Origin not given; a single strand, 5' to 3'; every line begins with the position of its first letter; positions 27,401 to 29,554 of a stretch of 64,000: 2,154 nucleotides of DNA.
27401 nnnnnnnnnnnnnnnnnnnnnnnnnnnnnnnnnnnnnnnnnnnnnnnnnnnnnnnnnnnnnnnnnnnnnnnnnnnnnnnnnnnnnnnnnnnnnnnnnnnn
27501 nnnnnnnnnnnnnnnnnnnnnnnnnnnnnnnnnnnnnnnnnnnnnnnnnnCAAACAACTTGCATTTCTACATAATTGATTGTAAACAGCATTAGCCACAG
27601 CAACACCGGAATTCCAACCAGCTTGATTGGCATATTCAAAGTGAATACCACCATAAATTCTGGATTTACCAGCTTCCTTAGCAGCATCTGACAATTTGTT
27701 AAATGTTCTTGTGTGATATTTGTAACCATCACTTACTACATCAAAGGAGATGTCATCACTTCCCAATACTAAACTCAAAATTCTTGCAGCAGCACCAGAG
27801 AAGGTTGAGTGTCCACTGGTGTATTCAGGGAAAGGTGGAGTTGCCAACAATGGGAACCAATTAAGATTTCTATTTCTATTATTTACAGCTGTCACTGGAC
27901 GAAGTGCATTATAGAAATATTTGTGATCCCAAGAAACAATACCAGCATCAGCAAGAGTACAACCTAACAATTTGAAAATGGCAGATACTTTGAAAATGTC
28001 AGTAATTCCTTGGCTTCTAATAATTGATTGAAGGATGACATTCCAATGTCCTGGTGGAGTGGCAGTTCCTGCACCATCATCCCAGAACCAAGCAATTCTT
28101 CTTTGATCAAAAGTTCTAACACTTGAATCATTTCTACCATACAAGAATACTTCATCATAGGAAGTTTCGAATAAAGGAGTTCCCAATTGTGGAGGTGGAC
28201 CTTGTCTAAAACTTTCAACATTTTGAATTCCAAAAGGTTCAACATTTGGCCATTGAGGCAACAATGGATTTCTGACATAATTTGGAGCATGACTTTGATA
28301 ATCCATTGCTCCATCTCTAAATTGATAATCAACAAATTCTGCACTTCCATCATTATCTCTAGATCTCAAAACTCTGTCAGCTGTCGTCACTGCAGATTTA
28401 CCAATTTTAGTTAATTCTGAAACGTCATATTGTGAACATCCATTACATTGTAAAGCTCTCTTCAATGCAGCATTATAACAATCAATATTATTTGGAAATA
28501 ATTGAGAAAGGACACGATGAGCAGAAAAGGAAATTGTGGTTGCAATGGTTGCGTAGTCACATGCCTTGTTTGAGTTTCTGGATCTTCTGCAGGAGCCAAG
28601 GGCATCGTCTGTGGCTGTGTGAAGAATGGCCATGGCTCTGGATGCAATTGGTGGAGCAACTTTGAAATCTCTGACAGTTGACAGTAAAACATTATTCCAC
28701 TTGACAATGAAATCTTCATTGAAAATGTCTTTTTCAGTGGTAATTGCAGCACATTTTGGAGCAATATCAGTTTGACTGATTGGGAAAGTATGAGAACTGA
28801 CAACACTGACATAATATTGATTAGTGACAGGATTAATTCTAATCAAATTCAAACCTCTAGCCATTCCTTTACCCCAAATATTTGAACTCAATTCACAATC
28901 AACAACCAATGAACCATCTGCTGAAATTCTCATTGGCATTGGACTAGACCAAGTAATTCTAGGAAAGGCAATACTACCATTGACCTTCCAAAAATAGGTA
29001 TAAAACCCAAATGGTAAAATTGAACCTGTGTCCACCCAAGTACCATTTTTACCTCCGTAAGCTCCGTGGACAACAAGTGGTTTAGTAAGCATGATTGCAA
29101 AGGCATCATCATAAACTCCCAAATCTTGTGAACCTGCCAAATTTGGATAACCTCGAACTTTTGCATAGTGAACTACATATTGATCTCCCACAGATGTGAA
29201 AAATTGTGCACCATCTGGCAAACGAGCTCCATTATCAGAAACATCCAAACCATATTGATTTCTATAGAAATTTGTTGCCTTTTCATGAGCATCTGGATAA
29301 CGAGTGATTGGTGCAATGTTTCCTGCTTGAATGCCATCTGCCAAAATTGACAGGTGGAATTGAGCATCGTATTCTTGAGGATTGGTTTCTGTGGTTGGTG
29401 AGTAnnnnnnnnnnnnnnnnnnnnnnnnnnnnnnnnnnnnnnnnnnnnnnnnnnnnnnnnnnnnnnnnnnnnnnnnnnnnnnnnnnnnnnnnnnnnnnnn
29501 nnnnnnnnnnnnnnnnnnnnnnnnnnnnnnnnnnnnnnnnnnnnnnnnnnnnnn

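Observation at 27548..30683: Divergent gene pair: an intronless secreted vanadium-haloperoxidase/PAP2-like enzyme and a stand-alone secreted paralog of its N-terminal domain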

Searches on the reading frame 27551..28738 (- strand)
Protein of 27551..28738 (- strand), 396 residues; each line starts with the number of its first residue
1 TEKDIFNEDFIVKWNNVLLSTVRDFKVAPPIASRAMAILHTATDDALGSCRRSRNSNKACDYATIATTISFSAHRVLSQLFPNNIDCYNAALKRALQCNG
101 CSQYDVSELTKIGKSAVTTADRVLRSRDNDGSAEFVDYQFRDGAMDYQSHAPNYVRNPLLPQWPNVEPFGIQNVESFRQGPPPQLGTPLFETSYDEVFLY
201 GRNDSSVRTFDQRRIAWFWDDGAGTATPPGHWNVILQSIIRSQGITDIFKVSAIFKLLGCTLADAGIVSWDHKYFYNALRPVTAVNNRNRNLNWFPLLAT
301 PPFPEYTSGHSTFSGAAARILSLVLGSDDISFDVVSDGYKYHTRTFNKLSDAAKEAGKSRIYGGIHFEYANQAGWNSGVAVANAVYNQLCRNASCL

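Call 54: find_related_loci(query=A8, collection=genome_contigs, flank=3000)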
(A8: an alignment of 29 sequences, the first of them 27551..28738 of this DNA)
Query A8 (396 aa) in genome_contigs; peptide patterns used: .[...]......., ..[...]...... (x = any residue, [..] = any of these).
600 stretches matched a pattern (row limit reached: there are more); 594 encode a relative of the query (tblastn E <= 1e-3); the best 80 are kept; 80 distinct loci.
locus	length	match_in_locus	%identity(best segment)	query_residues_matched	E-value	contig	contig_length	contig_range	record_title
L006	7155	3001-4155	42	9-386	3e-86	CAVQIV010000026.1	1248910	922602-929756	MAG: Thermoanaerobaculaceae bacterium isolate MFD10043.bin.2.76 genome assembly, contig: contig_9218, whole genome shotg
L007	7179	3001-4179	41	5-391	1e-83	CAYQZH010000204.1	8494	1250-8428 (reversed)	MAG TPA_asm: uncultured Phycisphaera sp. isolate SRP119689_co1_320 genome assembly, contig: NODE_13267_length_8494_cov_5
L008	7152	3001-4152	42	9-386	7e-84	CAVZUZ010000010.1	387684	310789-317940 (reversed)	MAG: Thermoanaerobaculaceae bacterium isolate MFD06742.bin.2.42 genome assembly, contig: contig_20451, whole genome shot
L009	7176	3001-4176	42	4-390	2e-83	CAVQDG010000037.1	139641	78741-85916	MAG: uncultured cyanobacterium isolate MFD02581.bin.2.179 genome assembly, contig: contig_13692, whole genome shotgun se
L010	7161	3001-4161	41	9-390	1e-82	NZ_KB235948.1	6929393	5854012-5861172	Oscillatoria sp. PCC 10802 Osc10802DRAFT_Contig7.7, whole genome shotgun sequence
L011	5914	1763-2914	40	9-386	3e-81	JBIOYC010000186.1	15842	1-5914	MAG: Thermoanaerobaculia bacterium isolate MAG040 k127_4098874, whole genome shotgun sequence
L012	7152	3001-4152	42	9-386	1e-80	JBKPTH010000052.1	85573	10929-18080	MAG: Acidobacteriota bacterium isolate GS_EKS_MAG_00001 GS_EKS_000003658883, whole genome shotgun sequence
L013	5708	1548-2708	39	9-390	2e-80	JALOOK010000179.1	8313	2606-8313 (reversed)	MAG: Oscillatoria sp. Prado101 scaffold_10751, whole genome shotgun sequence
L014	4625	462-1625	41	9-389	3e-80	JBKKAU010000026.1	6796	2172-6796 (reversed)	MAG: Thermoanaerobaculia bacterium isolate swi_bin.312 S1Ck127_16555030_flag_1_multi_9.0000_len_6796, whole genome shotg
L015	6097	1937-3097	39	9-390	1e-79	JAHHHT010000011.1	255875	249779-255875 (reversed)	MAG: Oscillatoria princeps RMCB-10 scaffold_3_c4, whole genome shotgun sequence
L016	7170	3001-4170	39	9-391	2e-79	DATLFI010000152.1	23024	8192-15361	MAG TPA_asm: Thermoanaerobaculia bacterium isolate SMAG_U14398 k141_1390517, whole genome shotgun sequence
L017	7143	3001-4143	39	9-391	1e-78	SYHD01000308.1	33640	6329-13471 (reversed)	MAG: Planctomycetia bacterium isolate F1-60-MAGs120 F1-60__c558954, whole genome shotgun sequence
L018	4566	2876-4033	39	6-385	2e-77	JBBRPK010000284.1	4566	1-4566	MAG: Verrucomicrobiota bacterium isolate La1_metabat2.433 LA1C_B2.433_k141_95663L_4566_cov_20.8305, whole genome shotgun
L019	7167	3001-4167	40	3-385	9e-78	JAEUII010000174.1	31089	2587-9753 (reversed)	MAG: Planctomycetaceae bacterium isolate new MAG-39 k141_3114922, whole genome shotgun sequence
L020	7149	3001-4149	38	2-378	2e-76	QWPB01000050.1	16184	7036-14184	MAG: Planctomycetota bacterium isolate TH-plancto1 TOUS-25M-MEGAHIT-C3542, whole genome shotgun sequence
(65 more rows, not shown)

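Call 86: search_solved_structures(query=A8, max_evalue=0.01, show_alignments=1)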
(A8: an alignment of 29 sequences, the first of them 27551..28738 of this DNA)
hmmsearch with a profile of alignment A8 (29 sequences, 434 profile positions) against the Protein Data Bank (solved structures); distinct sequences matched with E-value up to 0.01: 18.
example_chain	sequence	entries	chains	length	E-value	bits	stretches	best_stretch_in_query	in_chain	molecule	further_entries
4cit_A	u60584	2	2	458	2.3e-67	231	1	43-413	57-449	VANADIUM-DEPENDENT HALOPEROXIDASE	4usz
1idu_A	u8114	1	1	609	1.8e-34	122.6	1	21-348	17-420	VANADIUM CHLOROPEROXIDASE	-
1idq_A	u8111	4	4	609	2.6e-34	122.1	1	21-348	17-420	VANADIUM CHLOROPEROXIDASE | VANADIUM-CONTAINING CHLOROPEROXIDASE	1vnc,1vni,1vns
3bb0_A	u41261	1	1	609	2.6e-34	122.1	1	21-348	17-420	Vanadium chloroperoxidase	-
1vne_A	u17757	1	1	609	9e-34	120.3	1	21-348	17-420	VANADIUM CHLOROPEROXIDASE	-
1vnf_A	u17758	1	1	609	8.4e-33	117.1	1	21-348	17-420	VANADIUM CHLOROPEROXIDASE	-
1vnh_A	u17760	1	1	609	1.3e-32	116.5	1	21-348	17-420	VANADIUM CHLOROPEROXIDASE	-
1vng_A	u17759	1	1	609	1.6e-32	116.2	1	21-348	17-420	VANADIUM CHLOROPEROXIDASE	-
9ptr_A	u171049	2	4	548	1.1e-21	80.5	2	269-409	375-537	Vanadium-dependent haloperoxidase | Vanadium haloperoxidase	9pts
9l8x_B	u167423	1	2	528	4.5e-16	62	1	274-412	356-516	Vanadium-dependent haloperoxidase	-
3w35_A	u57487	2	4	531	2.3e-13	53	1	275-411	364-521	NapH1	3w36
8cxl_A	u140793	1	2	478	3.8e-13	52.3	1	175-409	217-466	NapH3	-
7qwi_AAA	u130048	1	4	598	2e-05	26.9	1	322-410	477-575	Vanadium-dependent bromoperoxidase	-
7qvw_AAA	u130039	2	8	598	2e-05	26.9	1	322-410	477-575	Vanadium-dependent bromoperoxidase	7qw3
1up8_A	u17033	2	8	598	2e-05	26.9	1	322-410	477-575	VANADIUM-DEPENDENT BROMOPEROXIDASE 1 | Vanadium-dependent bromoperoxidase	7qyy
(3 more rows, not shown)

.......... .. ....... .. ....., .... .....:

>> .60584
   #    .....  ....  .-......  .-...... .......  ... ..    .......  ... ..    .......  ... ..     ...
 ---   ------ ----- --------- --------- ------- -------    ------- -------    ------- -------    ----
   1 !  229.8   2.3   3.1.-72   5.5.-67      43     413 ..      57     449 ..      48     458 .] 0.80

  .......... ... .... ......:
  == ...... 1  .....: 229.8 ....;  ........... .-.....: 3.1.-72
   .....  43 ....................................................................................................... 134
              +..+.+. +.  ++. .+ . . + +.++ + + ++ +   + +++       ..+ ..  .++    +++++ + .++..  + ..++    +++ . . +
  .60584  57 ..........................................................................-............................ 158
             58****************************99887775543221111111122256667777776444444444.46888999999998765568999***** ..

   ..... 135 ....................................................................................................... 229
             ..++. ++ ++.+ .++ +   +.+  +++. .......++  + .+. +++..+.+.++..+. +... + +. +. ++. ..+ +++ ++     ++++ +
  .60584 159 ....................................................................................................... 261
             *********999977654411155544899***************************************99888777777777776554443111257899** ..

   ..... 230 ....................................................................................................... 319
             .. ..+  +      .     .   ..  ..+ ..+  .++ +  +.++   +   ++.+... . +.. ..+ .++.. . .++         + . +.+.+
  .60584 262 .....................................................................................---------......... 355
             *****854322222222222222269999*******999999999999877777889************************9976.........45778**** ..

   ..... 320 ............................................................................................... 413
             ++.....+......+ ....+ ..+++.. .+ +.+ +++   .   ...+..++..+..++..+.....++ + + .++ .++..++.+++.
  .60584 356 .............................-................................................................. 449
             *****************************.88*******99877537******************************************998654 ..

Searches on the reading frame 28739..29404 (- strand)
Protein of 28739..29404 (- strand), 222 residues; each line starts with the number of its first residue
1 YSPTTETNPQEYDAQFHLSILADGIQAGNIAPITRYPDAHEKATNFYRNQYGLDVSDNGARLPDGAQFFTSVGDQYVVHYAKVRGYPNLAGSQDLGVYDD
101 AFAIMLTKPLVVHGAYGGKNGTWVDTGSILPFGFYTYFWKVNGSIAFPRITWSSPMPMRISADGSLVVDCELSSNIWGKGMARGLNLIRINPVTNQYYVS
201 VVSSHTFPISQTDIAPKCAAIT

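Call 57: predict_structure(alignment_id=A7)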
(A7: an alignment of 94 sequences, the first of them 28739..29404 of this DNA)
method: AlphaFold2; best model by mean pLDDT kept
length: 222 residues; sequences in the alignment: 94
mean_pLDDT: 87.7   pTM: 0.84
mean pLDDT of the five models: 87.7, 87.1, 86.6, 86.4, 85.8
residues with pLDDT >= 90: 153; 70-90: 39; 50-70: 15; < 50: 15
segments of 3 or more residues with pLDDT < 50: 1-6, 216-222
pLDDT, mean of each block of 10 residues (from residue 1): 48 87 63 92 98 97 97 89 82 85 98 98 97 96 95 97 94 95 94 89 93 54 38
secondary structure, 60 per line:
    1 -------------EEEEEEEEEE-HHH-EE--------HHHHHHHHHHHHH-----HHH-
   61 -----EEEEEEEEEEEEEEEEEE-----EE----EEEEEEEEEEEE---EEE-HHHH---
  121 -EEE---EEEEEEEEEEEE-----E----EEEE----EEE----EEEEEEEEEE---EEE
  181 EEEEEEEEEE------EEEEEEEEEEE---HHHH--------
elements in order: E14-23 H39-51 E66-83 E95-106 E110-112 H114-117 E122-124 E128-139 E150-153 E158-160 E165-174 E178-190 E197-207 H211-214

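Call 83: fold_search(model_id=the predicted structure, library=pdb)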
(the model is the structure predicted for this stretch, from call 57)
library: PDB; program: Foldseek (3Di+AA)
matches with E <= 10: 1277; with E <= 0.001: 0
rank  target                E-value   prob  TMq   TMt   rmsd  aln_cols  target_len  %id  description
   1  8xjc_A                1.2e-02  0.13  0.15  0.13  18.8       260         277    6  a novel haemophore of of Riemerella anatipestifer (released 2025-06-25)
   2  8uzl_A                4.7e-02  0.16  0.14  0.19  15.8       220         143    8  Designed Transmembrane beta-barrel- TMB10_163 (released 2024-07-17)
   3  3ijt_A                4.9e-02  0.54  0.17  0.23   6.3        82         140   11  Structural Characterization of SMU.440, a Hypothetical Protein from Streptococcus mutans (released 2009-08-25)
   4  4tq2                  4.9e-02  0.12  0.14  0.17  16.0       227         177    7  Structure of S-type Phycobiliprotein Lyase CPES from Guillardia theta (released 2014-08-13)
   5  6ehf                  5.5e-02  0.07  0.11  0.09  18.2       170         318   12  OmpT (in-vitro folded), an outer membrane protein Vibrio cholerae (trimer form) (released 2018-04-25)
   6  5sy5_E                6.1e-02  0.12  0.16  0.13  23.4       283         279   11  Crystal Structure of the Heterodimeric NPAS1-ARNT Complex (released 2016-11-09)
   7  6le0_A                6.7e-02  0.60  0.28  0.29   9.7       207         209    8  A nonspecific heme-binding cyclase catalyzes [4 + 2] cycloaddition during neoabyssomicin biosynthesis (released 2020-11-25)
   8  7x86_A                7.5e-02  0.69  0.29  0.40   8.8       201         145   11  The crystal structure of PloI4-F124L in complex with endo-4+2 adduct (released 2023-02-08)
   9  7x81_A                7.5e-02  0.63  0.28  0.38   8.9       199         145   12  The crystal structure of PloI4-C16M/D46A/I137V in complex with exo-2+2 adduct (released 2023-02-08)
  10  7x86_C                7.9e-02  0.75  0.29  0.42   9.4       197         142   11  The crystal structure of PloI4-F124L in complex with endo-4+2 adduct (released 2023-02-08)
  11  7x86_B                8.3e-02  0.51  0.27  0.37   9.6       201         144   12  The crystal structure of PloI4-F124L in complex with endo-4+2 adduct (released 2023-02-08)
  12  4ytw_D                9.3e-02  0.30  0.20  0.25  17.0       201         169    6  Crystal structure of Ups1-Mdm35 complex (released 2015-08-12)
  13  2e3s                  9.3e-02  0.13  0.20  0.20  16.3       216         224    8  Crystal structure of CERT START domain co-crystallized with C24-ceramide (P21) (released 2007-12-18)
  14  4zqd_C                9.3e-02  0.12  0.16  0.15  23.2       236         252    9  Crystal Structure of the Heterodimeric HIF-2a:ARNT Complex with the Benzoxadiazole Antagonist 0X3 (released 2015-08-12)
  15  1gfq                  9.3e-02  0.08  0.13  0.10  19.2       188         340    7  OMPF PORIN (MUTANT R82C) (released 1996-12-07)
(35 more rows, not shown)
